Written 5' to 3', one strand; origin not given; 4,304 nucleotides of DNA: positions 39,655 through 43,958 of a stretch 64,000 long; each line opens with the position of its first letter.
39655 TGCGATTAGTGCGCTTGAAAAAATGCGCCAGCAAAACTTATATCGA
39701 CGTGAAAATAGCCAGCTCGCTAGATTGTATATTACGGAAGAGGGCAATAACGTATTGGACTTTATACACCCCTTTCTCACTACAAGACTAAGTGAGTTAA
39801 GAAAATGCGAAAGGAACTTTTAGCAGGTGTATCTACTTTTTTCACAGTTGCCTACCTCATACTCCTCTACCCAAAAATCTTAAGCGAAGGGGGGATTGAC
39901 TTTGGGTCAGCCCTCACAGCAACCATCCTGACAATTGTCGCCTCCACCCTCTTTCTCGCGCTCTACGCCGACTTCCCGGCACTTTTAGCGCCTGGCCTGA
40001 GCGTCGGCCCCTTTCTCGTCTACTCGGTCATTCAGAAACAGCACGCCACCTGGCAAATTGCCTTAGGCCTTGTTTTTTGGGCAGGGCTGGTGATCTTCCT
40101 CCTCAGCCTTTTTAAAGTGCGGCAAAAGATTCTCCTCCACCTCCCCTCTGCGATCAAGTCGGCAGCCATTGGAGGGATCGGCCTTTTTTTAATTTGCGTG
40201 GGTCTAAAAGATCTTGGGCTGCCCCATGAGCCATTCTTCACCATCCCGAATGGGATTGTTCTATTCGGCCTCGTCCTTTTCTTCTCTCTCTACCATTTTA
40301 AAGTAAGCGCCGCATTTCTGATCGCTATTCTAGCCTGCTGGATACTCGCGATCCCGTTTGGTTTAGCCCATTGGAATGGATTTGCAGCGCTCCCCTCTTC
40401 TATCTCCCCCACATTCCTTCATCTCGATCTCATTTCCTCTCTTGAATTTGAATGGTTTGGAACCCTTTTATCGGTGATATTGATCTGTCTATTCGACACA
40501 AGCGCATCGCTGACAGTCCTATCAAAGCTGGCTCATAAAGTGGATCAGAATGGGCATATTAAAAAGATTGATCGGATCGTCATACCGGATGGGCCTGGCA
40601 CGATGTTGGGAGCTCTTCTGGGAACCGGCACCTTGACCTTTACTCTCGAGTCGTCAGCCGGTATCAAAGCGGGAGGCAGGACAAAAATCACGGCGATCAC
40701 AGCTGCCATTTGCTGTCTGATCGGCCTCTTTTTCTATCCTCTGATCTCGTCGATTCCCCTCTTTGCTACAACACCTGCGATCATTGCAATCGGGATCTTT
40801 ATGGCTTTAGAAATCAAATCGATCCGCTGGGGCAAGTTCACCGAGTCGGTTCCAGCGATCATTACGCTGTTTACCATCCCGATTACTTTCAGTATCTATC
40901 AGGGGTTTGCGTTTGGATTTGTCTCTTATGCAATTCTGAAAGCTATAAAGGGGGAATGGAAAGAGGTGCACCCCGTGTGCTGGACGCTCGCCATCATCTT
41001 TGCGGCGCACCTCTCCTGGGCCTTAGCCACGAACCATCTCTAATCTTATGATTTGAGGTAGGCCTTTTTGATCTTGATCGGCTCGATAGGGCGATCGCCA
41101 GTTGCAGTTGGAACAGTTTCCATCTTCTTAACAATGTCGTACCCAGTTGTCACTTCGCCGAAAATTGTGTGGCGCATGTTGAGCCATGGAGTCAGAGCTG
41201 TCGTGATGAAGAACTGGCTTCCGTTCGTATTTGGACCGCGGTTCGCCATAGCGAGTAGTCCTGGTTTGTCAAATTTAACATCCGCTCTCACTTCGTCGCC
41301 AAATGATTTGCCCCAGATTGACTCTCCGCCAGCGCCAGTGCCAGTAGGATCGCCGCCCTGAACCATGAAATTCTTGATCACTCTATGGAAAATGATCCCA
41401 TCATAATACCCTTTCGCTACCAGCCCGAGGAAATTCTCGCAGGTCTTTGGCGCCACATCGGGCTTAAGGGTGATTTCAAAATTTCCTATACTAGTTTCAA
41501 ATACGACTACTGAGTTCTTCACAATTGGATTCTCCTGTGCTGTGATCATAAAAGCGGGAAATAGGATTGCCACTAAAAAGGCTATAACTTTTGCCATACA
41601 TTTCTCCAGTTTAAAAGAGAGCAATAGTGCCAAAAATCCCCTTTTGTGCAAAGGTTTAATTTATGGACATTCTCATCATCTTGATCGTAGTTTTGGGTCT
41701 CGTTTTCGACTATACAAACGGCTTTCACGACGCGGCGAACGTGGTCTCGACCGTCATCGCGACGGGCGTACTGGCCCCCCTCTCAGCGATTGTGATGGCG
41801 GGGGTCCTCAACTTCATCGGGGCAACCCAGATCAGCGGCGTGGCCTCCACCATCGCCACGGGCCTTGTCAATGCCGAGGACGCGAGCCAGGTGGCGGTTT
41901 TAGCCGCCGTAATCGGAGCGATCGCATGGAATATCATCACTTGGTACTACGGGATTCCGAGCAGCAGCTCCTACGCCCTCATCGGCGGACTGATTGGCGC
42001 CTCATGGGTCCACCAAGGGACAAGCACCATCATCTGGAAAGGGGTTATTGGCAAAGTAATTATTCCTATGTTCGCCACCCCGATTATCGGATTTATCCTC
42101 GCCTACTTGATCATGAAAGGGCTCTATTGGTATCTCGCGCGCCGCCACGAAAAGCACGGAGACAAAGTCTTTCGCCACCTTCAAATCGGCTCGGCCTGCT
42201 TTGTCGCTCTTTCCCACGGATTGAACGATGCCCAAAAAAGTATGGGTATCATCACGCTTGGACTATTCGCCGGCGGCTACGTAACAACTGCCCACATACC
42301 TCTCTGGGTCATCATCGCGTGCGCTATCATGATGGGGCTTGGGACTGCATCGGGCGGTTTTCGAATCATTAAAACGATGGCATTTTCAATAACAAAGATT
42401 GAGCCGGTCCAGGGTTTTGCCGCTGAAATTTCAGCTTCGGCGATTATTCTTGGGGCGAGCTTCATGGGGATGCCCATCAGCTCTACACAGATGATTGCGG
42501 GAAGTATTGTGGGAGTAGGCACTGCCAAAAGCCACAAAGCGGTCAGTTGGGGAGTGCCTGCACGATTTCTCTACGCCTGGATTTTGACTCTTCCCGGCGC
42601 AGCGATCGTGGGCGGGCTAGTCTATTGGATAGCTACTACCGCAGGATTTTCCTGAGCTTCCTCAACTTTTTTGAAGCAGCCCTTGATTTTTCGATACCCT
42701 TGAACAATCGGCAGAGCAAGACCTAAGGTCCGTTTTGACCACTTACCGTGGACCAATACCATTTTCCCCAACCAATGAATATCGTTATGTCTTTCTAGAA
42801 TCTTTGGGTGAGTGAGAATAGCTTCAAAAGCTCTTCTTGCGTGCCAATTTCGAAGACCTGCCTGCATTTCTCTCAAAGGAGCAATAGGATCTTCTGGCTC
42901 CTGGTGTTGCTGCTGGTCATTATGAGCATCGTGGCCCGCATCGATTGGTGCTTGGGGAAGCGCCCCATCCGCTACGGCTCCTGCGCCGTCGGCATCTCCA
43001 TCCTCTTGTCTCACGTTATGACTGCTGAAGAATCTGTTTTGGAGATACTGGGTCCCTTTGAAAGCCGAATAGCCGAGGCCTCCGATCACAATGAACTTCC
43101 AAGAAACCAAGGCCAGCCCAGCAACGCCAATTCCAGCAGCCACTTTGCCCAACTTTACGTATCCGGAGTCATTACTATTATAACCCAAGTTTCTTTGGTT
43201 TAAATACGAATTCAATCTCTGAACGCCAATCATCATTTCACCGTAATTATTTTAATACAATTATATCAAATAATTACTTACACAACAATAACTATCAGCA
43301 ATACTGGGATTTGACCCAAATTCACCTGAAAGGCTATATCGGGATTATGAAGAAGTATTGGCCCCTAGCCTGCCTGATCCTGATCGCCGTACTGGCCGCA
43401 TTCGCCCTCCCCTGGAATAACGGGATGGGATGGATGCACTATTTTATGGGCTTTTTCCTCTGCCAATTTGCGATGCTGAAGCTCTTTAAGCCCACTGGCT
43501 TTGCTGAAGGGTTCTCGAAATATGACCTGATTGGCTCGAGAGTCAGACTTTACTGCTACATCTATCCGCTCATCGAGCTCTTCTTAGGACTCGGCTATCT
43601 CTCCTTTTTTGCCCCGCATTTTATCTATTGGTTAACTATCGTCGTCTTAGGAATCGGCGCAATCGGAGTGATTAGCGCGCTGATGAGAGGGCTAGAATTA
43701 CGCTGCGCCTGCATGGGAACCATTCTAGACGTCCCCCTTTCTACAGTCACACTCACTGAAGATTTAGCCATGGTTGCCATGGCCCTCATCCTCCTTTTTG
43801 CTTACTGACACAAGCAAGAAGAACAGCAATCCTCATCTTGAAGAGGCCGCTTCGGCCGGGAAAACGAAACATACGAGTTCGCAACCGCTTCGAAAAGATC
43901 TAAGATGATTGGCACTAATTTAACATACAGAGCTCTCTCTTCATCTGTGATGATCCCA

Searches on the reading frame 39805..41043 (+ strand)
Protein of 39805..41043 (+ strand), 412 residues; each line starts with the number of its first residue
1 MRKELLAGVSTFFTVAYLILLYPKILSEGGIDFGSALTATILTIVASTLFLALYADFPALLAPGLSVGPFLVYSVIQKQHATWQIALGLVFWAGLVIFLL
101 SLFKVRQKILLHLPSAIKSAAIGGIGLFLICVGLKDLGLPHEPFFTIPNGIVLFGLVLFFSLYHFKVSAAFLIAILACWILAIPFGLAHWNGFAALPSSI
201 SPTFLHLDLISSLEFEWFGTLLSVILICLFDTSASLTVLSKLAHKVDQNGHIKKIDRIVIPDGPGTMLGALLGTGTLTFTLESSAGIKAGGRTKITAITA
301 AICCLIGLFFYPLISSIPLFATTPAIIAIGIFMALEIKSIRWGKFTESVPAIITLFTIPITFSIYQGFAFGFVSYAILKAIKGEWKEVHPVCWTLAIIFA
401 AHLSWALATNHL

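Call 36: search_protein_families(library=pfam, proteins=[window:39805-41043:+], max_evalue=0.001)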
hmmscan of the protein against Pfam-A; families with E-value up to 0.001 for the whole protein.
window:39805-41043:+ (412 aa): 1 family
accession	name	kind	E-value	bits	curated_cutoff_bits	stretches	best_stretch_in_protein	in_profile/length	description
PF00860.26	Xan_ur_permease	-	5e-29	101.6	27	1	3-368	2-387/389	Permease family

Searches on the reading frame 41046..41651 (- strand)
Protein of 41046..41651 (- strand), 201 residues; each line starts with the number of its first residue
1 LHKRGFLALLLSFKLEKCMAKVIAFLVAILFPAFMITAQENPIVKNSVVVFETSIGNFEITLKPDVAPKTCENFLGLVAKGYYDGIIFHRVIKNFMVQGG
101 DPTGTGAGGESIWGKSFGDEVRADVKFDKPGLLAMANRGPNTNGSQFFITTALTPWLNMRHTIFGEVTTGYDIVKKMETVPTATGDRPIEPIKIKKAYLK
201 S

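Call 60: search_protein_families(library=pfam, proteins=[window:41046-41651:-], max_evalue=0.0001)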
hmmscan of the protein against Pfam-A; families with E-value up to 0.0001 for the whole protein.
window:41046-41651:- (201 aa): 1 family
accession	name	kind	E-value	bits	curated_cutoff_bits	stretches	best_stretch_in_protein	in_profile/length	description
PF00160.26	Pro_isomerase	-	4.3e-53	180.2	21.7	1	49-197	2-157/159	Cyclophilin type peptidyl-prolyl cis-trans isomerase/CLD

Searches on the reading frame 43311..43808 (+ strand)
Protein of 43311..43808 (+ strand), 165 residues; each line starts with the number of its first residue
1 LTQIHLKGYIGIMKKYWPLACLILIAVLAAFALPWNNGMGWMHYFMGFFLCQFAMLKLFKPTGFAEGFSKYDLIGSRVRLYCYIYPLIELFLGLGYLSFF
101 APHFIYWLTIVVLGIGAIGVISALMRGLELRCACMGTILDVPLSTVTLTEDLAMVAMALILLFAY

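Call 61: search_protein_families(library=pfam, proteins=[window:43311-43808:+], max_evalue=0.0001)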
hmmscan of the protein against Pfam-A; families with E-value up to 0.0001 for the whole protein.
window:43311-43808:+ (165 aa): 1 family
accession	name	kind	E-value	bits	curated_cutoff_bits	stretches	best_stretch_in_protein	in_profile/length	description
PF07291.16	MauE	-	2e-12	48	27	1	41-163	7-127/128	Methylamine utilisation protein MauE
